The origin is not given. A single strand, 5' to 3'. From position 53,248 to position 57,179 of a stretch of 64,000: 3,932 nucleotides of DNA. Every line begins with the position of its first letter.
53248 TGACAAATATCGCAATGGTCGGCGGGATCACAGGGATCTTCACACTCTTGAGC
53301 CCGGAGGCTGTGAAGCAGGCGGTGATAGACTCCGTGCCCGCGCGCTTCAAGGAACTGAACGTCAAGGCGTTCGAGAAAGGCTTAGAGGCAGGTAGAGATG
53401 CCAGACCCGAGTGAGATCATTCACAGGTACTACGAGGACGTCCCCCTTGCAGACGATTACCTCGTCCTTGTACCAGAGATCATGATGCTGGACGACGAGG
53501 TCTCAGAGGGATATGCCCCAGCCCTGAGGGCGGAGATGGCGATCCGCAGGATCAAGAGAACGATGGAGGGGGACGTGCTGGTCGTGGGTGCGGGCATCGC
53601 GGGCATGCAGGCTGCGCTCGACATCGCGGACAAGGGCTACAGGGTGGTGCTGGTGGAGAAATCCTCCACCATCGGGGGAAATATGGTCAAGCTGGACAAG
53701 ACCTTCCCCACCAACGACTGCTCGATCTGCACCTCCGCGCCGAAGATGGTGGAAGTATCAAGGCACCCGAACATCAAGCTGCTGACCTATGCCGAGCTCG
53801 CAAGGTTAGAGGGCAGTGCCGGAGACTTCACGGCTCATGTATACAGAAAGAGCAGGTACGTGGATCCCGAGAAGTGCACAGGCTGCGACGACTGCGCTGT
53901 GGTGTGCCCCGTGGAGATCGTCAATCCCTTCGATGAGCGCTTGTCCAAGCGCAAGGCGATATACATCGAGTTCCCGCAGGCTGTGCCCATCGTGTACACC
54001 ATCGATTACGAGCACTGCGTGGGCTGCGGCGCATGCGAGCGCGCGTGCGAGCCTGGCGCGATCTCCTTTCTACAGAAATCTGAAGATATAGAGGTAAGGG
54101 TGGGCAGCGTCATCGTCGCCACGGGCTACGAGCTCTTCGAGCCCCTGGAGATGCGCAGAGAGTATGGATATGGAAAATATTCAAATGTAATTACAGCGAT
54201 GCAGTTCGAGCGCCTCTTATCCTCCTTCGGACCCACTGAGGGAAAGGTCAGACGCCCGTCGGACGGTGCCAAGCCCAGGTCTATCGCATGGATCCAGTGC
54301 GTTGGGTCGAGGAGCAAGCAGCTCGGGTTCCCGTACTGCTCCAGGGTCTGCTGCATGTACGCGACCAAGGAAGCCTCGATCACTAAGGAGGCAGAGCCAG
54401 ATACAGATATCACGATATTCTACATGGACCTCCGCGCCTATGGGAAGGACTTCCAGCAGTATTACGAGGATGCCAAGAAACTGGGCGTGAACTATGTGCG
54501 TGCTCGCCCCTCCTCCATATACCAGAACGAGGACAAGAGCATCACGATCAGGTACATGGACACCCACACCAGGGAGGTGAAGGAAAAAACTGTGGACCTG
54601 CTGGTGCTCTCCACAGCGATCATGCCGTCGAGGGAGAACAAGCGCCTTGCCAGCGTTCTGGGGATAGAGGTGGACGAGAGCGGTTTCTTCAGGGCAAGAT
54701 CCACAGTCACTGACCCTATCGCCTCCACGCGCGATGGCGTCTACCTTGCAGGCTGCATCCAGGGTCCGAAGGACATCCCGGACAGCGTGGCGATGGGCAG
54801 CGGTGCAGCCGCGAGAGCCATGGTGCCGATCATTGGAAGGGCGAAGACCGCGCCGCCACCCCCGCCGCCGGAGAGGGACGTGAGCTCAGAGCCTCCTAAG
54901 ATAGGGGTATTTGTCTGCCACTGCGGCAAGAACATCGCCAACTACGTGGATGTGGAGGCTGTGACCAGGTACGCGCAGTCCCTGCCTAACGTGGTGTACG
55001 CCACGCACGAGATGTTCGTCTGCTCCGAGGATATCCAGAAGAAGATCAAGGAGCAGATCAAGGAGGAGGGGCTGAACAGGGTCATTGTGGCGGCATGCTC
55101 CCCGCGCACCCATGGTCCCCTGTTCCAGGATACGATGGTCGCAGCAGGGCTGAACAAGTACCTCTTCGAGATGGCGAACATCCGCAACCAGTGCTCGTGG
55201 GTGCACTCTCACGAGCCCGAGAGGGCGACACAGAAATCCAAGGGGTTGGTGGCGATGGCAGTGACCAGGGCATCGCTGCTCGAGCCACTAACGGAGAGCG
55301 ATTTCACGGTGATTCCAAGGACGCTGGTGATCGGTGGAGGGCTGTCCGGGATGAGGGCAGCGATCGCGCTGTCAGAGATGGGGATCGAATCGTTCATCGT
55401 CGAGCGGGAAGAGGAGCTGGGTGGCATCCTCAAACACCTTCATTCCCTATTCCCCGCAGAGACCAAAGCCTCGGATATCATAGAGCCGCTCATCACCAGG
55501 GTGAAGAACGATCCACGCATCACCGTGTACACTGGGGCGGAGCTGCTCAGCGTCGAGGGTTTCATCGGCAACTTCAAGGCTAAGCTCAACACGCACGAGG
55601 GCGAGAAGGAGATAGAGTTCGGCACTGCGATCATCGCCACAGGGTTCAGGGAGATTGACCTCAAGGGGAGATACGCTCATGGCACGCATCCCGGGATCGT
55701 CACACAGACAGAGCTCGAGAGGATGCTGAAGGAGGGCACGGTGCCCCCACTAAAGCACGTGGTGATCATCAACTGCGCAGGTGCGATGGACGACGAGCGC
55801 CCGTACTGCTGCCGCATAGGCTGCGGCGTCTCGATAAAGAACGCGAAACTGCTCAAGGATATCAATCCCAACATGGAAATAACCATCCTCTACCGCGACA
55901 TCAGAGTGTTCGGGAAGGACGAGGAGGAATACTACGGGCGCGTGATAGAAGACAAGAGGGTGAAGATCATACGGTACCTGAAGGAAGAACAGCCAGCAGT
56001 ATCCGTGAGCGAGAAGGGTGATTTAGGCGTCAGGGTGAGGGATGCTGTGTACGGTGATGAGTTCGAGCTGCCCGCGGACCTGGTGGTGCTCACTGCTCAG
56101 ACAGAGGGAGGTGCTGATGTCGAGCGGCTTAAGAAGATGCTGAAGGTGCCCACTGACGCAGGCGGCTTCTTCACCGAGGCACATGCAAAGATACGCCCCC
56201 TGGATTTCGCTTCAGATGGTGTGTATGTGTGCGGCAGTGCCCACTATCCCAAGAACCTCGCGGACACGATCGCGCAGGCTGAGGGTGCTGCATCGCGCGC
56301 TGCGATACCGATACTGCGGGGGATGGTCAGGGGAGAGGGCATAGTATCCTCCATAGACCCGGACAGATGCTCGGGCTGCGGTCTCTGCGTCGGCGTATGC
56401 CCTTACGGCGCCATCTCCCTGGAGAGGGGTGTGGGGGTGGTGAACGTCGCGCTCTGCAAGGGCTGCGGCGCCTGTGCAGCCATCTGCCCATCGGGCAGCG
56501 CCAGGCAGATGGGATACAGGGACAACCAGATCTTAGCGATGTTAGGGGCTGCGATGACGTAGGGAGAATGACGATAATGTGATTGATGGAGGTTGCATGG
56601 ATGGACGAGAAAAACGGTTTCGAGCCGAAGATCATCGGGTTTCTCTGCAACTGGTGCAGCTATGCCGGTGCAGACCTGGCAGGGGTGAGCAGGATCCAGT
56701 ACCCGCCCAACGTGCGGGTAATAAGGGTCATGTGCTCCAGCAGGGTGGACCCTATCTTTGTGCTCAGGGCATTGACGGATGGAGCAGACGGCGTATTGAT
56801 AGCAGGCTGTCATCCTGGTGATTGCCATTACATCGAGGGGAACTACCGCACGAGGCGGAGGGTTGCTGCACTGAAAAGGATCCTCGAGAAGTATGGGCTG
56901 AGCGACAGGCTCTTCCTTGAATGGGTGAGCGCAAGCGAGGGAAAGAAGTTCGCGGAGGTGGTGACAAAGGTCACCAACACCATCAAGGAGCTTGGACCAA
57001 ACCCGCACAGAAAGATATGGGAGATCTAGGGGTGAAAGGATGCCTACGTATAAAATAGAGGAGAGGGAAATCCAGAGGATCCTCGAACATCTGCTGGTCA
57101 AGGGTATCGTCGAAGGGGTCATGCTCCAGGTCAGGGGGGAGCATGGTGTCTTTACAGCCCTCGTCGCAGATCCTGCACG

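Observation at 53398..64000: Large HdrA / MvhD / FrhB / NuoEF / NuoG-like gene cluster: a candidate NAD(H)- or F420-linked flavin-based electron-bifurcating heterodisulfide reductase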

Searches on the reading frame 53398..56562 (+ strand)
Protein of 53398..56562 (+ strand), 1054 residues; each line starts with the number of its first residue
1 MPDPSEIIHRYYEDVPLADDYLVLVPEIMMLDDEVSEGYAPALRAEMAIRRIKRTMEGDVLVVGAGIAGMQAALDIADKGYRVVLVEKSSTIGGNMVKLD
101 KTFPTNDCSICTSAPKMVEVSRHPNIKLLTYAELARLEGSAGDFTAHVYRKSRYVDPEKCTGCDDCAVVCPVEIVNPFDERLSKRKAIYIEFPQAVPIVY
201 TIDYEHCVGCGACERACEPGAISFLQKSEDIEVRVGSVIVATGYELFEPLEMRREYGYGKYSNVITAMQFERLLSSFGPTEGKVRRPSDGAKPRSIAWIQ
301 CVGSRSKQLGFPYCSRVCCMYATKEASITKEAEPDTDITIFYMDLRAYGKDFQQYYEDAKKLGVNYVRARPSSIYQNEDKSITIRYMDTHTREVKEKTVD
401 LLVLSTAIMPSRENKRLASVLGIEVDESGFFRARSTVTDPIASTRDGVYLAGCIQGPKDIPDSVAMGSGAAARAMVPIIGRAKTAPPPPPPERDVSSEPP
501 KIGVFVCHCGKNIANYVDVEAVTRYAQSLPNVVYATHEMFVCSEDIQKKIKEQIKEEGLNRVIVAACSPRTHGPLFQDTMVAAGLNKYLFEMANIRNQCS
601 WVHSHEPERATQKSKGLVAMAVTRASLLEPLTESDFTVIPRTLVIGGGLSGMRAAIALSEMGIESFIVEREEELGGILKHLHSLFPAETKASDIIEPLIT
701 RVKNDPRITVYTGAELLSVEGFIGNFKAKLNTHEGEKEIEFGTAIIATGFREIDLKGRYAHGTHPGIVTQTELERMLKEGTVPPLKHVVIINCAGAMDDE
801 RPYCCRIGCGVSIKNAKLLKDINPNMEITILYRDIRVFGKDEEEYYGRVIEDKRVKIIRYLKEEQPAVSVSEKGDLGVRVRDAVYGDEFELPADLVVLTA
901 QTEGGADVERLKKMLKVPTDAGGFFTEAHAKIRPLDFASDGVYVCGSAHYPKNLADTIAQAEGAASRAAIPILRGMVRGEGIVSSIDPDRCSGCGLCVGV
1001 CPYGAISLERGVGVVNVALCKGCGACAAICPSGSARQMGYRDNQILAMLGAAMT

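Call 3: search_protein_families(library=pfam, proteins=[window:53398-56562:+], max_evalue=0.001)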
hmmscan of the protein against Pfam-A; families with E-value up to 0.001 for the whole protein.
window:53398-56562:+ (1054 aa): 27 families (the best 25 are shown)
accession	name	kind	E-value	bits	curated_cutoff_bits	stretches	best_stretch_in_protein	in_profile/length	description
PF00037.32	Fer4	-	2.5e-25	87.7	21.1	4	986-1007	3-24/24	4Fe-4S binding domain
PF07992.20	Pyr_redox_2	-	2.4e-23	83.5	26.1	2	641-952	2-278/291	Pyridine nucleotide-disulphide oxidoreductase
PF12831.13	FAD_oxidored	-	3.7e-17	63.2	27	2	59-97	1-39/416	FAD dependent oxidoreductase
PF12838.12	Fer4_7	-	1.2e-16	61.3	27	3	159-221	1-52/52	4Fe-4S dicluster domain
PF12837.12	Fer4_6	-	1.7e-16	59.7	25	2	985-1006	3-24/24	4Fe-4S binding domain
PF12797.12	Fer4_2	-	4.7e-15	54.9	24.5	3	986-1003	5-22/22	4Fe-4S binding domain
PF00890.30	FAD_binding_2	-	6.7e-15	55.6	20.4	2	59-96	1-38/414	FAD binding domain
PF13237.11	Fer4_10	-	2.4e-14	53.4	25.5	2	986-1031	4-53/53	4Fe-4S dicluster domain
PF13450.12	NAD_binding_8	-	2.8e-14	53.6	21.9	2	62-96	1-35/68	NAD(P)-binding Rossmann-like domain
PF14697.11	Fer4_21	-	8.7e-14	51.8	35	1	985-1032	2-53/59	4Fe-4S dicluster domain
PF13187.11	Fer4_9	-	3.8e-12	46.5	27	2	990-1033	1-50/52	4Fe-4S dicluster domain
PF03486.20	HI0933_like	-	6.1e-12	45.9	50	1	59-94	2-37/244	HI0933-like protein Rossmann domain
PF13183.11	Fer4_8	-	2.3e-11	44.5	27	0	108-174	8-68/68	4Fe-4S dicluster domain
PF01266.30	DAO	-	1.7e-10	41.4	27.9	1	59-94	1-37/353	FAD dependent oxidoreductase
PF01134.28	GIDA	-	3.7e-10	39.9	22.1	1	59-96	1-29/391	Glucose inhibited division protein A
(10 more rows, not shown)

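Call 8: search_protein_families(library=ncbifam, proteins=[window:53398-56562:+], max_evalue=0.001)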
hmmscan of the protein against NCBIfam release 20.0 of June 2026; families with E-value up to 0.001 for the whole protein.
window:53398-56562:+ (1054 aa): 192 families (the best 25 are shown)
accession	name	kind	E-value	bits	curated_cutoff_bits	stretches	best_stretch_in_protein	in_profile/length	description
NF040770.1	hetero_SS_HdrA2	exception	0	1045.2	1100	3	49-476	131-558/777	CoB-CoM heterodisulfide reductase HdrA2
NF041778.1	hetero_SS_HdrA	equivalog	5e-239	795.1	1400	3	48-476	133-568/771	ferredoxin:CoB-CoM heterodisulfide reductase subunit HdrA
NF041891.1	hdrA_Methbact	equivalog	4.2e-220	732.9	1300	3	46-474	122-552/762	ferredoxin:CoB-CoM heterodisulfide reductase subunit HdrA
NF009410.0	PRK12771.1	subfamily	3.6e-19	68.8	516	2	55-96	136-177/566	NAD(P)-binding protein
TIGR02179.1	PorD_KorD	subfamily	6.1e-19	67.9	60.05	2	155-226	22-76/78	2-oxoacid:acceptor oxidoreductase, delta subunit, pyruvate/2-ketoisovalerate family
NF040864.1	HgcB_ferredoxin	equivalog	5.3e-16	58.2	99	2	986-1034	11-60/93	mercury methylation ferredoxin HgcB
TIGR03997.1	mycofact_OYE_2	equivalog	2e-15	56.2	793.15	2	57-98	379-420/645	mycofactocin system FadH/OYE family oxidoreductase 2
NF038196.1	ferrodoxin_EFR1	subfamily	2.4e-15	57.3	75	1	989-1034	184-228/242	EFR1 family ferrodoxin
NF041087.1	bile_acid_BaiCD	equivalog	1.1e-14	53.5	825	2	40-97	363-420/642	bile acid Fe-S flavoenzyme BaiCD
NF058577.1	FdxA_fam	equivalog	8.1e-14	51.5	65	1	989-1033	7-51/52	4Fe-4S ferredoxin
NF005560.0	PRK07233.1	equivalog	9.3e-14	51.1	252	2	60-98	3-41/435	hypothetical protein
TIGR02700.1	flavo_MJ0208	hypoth_equivalog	1.4e-13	50.7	251.35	1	983-1034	142-193/234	dihydromethanopterin reductase (acceptor)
NF010590.0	PRK13984.1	equivalog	1.9e-13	49.4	946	0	56-96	287-327/611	putative oxidoreductase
TIGR01944.1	rnfB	subfamily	2.1e-13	50.3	68.7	1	982-1033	106-158/190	RnfABCDGE type electron transport complex subunit B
NF045637.1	carotdesatCrtDProt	equivalog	2.2e-13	49.6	580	2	60-100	1-41/485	1-hydroxycarotenoid 3,4-desaturase CrtD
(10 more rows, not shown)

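Call 88: search_solved_structures(query=window:53398-56562:+, max_evalue=1e-20)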
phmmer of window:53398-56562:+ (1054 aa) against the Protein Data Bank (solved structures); distinct sequences matched with E-value up to 1e-20: 6.
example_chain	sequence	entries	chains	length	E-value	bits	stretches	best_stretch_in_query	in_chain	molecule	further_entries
8rvu_a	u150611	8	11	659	1.3e-215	721.6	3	55-423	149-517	H(2):CoB-CoM heterodisulfide,ferredoxin reductase subunit A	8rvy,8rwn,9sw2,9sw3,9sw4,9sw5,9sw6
8rvv_A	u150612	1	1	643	2.4e-214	717.4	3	56-423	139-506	H(2):CoB-CoM heterodisulfide,ferredoxin reductase subunit A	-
5odc_A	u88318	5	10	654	3.4e-206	690.4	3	59-424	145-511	Heterodisulfide reductase, subunit A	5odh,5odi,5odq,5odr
9sfi_A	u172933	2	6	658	5.9e-184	616.8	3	59-392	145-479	CoB--CoM heterodisulfide reductase iron-sulfur subunit A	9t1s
7bkb_A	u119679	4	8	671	7.1e-173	580.1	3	57-465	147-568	CoB--CoM heterodisulfide reductase iron-sulfur subunit A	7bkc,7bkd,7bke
6tjr_A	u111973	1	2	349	1.4e-52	181.9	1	236-475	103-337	Fumarate reductase/succinate dehydrogenase flavoprotein domain protein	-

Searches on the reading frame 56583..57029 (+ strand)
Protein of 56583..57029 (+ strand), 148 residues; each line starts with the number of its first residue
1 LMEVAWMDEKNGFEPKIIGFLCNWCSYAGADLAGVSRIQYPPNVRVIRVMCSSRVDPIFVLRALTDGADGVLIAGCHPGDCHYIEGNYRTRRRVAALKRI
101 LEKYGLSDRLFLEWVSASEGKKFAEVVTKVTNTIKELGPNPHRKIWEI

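Call 3: search_protein_families(library=pfam, proteins=[window:56583-57029:+], max_evalue=0.001)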
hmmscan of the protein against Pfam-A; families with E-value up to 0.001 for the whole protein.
window:56583-57029:+ (148 aa): 1 family
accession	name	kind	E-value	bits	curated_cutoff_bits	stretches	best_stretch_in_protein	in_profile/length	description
PF02662.21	FlpD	-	2.1e-55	186.4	22.3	1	17-138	1-123/123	Methyl-viologen-reducing hydrogenase, delta subunit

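Call 8: search_protein_families(library=ncbifam, proteins=[window:56583-57029:+], max_evalue=0.001)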
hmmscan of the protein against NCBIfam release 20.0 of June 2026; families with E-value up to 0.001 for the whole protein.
window:56583-57029:+ (148 aa): 4 families
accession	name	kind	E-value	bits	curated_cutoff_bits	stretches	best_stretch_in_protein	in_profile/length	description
NF040770.1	hetero_SS_HdrA2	exception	2.8e-56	191.1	1100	1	6-140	639-774/777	CoB-CoM heterodisulfide reductase HdrA2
NF045873.1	F420_non_VhuD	exception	7e-39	132.9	215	1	14-142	1-130/132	F420-non-reducing hydrogenase iron-sulfur subunit VhuD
NF041891.1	hdrA_Methbact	equivalog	8e-14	50.8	1300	1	8-136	637-760/762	ferredoxin:CoB-CoM heterodisulfide reductase subunit HdrA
NF041778.1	hetero_SS_HdrA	equivalog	4.1e-05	21.6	1400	1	16-128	655-764/771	ferredoxin:CoB-CoM heterodisulfide reductase subunit HdrA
